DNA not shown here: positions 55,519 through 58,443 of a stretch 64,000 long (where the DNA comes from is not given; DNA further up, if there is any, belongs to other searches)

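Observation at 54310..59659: Anbu proteasome-like peptidase paired with a cyanophycin-synthetase-like ligase and a second ATP-grasp enzyme: a non-canonical Anbu neighbourhood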

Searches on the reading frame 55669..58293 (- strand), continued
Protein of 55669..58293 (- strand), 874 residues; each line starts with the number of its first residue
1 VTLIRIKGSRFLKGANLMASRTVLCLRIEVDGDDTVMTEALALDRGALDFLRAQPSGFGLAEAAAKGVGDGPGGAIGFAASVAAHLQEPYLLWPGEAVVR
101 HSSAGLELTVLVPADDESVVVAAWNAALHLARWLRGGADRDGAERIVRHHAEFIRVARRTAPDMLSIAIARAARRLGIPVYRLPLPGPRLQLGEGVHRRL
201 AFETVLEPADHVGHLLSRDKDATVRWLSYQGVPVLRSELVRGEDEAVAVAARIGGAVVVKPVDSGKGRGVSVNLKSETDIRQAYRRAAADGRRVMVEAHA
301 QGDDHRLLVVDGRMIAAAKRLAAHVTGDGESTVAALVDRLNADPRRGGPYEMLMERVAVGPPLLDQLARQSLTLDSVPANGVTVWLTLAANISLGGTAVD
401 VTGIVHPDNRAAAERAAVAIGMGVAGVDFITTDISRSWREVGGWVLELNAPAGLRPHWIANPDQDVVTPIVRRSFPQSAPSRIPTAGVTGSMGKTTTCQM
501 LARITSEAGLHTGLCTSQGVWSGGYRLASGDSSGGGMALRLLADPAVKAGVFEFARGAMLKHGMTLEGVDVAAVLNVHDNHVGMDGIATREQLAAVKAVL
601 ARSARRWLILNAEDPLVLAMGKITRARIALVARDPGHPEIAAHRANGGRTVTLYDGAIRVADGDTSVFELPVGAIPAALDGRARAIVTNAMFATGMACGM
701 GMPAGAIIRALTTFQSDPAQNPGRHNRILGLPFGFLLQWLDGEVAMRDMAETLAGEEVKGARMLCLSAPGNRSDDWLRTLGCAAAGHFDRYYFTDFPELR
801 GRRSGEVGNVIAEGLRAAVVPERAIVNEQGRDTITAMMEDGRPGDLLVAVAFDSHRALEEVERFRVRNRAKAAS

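Call 24: search_solved_structures(query=window:55669-58293:-, max_evalue=1e-100, show_alignments=5)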
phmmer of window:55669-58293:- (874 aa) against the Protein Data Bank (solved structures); distinct sequences matched with E-value up to 1e-100: 5.
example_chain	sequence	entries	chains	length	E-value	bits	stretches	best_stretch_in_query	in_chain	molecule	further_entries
7lgm_A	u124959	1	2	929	8.6e-133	447.5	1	146-864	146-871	Cyanophycin synthase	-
7lgn_A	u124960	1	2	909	2.4e-131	442.8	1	80-863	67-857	Cyanophycin synthase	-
7txv_A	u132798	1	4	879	6.2e-112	378.6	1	82-815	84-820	Cyanophycin synthase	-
7lg5_A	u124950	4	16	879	6.4e-112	378.5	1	82-815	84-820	Cyanophycin synthase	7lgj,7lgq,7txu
7wac_A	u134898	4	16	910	2e-110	373.6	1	163-834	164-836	Cyanophycin synthase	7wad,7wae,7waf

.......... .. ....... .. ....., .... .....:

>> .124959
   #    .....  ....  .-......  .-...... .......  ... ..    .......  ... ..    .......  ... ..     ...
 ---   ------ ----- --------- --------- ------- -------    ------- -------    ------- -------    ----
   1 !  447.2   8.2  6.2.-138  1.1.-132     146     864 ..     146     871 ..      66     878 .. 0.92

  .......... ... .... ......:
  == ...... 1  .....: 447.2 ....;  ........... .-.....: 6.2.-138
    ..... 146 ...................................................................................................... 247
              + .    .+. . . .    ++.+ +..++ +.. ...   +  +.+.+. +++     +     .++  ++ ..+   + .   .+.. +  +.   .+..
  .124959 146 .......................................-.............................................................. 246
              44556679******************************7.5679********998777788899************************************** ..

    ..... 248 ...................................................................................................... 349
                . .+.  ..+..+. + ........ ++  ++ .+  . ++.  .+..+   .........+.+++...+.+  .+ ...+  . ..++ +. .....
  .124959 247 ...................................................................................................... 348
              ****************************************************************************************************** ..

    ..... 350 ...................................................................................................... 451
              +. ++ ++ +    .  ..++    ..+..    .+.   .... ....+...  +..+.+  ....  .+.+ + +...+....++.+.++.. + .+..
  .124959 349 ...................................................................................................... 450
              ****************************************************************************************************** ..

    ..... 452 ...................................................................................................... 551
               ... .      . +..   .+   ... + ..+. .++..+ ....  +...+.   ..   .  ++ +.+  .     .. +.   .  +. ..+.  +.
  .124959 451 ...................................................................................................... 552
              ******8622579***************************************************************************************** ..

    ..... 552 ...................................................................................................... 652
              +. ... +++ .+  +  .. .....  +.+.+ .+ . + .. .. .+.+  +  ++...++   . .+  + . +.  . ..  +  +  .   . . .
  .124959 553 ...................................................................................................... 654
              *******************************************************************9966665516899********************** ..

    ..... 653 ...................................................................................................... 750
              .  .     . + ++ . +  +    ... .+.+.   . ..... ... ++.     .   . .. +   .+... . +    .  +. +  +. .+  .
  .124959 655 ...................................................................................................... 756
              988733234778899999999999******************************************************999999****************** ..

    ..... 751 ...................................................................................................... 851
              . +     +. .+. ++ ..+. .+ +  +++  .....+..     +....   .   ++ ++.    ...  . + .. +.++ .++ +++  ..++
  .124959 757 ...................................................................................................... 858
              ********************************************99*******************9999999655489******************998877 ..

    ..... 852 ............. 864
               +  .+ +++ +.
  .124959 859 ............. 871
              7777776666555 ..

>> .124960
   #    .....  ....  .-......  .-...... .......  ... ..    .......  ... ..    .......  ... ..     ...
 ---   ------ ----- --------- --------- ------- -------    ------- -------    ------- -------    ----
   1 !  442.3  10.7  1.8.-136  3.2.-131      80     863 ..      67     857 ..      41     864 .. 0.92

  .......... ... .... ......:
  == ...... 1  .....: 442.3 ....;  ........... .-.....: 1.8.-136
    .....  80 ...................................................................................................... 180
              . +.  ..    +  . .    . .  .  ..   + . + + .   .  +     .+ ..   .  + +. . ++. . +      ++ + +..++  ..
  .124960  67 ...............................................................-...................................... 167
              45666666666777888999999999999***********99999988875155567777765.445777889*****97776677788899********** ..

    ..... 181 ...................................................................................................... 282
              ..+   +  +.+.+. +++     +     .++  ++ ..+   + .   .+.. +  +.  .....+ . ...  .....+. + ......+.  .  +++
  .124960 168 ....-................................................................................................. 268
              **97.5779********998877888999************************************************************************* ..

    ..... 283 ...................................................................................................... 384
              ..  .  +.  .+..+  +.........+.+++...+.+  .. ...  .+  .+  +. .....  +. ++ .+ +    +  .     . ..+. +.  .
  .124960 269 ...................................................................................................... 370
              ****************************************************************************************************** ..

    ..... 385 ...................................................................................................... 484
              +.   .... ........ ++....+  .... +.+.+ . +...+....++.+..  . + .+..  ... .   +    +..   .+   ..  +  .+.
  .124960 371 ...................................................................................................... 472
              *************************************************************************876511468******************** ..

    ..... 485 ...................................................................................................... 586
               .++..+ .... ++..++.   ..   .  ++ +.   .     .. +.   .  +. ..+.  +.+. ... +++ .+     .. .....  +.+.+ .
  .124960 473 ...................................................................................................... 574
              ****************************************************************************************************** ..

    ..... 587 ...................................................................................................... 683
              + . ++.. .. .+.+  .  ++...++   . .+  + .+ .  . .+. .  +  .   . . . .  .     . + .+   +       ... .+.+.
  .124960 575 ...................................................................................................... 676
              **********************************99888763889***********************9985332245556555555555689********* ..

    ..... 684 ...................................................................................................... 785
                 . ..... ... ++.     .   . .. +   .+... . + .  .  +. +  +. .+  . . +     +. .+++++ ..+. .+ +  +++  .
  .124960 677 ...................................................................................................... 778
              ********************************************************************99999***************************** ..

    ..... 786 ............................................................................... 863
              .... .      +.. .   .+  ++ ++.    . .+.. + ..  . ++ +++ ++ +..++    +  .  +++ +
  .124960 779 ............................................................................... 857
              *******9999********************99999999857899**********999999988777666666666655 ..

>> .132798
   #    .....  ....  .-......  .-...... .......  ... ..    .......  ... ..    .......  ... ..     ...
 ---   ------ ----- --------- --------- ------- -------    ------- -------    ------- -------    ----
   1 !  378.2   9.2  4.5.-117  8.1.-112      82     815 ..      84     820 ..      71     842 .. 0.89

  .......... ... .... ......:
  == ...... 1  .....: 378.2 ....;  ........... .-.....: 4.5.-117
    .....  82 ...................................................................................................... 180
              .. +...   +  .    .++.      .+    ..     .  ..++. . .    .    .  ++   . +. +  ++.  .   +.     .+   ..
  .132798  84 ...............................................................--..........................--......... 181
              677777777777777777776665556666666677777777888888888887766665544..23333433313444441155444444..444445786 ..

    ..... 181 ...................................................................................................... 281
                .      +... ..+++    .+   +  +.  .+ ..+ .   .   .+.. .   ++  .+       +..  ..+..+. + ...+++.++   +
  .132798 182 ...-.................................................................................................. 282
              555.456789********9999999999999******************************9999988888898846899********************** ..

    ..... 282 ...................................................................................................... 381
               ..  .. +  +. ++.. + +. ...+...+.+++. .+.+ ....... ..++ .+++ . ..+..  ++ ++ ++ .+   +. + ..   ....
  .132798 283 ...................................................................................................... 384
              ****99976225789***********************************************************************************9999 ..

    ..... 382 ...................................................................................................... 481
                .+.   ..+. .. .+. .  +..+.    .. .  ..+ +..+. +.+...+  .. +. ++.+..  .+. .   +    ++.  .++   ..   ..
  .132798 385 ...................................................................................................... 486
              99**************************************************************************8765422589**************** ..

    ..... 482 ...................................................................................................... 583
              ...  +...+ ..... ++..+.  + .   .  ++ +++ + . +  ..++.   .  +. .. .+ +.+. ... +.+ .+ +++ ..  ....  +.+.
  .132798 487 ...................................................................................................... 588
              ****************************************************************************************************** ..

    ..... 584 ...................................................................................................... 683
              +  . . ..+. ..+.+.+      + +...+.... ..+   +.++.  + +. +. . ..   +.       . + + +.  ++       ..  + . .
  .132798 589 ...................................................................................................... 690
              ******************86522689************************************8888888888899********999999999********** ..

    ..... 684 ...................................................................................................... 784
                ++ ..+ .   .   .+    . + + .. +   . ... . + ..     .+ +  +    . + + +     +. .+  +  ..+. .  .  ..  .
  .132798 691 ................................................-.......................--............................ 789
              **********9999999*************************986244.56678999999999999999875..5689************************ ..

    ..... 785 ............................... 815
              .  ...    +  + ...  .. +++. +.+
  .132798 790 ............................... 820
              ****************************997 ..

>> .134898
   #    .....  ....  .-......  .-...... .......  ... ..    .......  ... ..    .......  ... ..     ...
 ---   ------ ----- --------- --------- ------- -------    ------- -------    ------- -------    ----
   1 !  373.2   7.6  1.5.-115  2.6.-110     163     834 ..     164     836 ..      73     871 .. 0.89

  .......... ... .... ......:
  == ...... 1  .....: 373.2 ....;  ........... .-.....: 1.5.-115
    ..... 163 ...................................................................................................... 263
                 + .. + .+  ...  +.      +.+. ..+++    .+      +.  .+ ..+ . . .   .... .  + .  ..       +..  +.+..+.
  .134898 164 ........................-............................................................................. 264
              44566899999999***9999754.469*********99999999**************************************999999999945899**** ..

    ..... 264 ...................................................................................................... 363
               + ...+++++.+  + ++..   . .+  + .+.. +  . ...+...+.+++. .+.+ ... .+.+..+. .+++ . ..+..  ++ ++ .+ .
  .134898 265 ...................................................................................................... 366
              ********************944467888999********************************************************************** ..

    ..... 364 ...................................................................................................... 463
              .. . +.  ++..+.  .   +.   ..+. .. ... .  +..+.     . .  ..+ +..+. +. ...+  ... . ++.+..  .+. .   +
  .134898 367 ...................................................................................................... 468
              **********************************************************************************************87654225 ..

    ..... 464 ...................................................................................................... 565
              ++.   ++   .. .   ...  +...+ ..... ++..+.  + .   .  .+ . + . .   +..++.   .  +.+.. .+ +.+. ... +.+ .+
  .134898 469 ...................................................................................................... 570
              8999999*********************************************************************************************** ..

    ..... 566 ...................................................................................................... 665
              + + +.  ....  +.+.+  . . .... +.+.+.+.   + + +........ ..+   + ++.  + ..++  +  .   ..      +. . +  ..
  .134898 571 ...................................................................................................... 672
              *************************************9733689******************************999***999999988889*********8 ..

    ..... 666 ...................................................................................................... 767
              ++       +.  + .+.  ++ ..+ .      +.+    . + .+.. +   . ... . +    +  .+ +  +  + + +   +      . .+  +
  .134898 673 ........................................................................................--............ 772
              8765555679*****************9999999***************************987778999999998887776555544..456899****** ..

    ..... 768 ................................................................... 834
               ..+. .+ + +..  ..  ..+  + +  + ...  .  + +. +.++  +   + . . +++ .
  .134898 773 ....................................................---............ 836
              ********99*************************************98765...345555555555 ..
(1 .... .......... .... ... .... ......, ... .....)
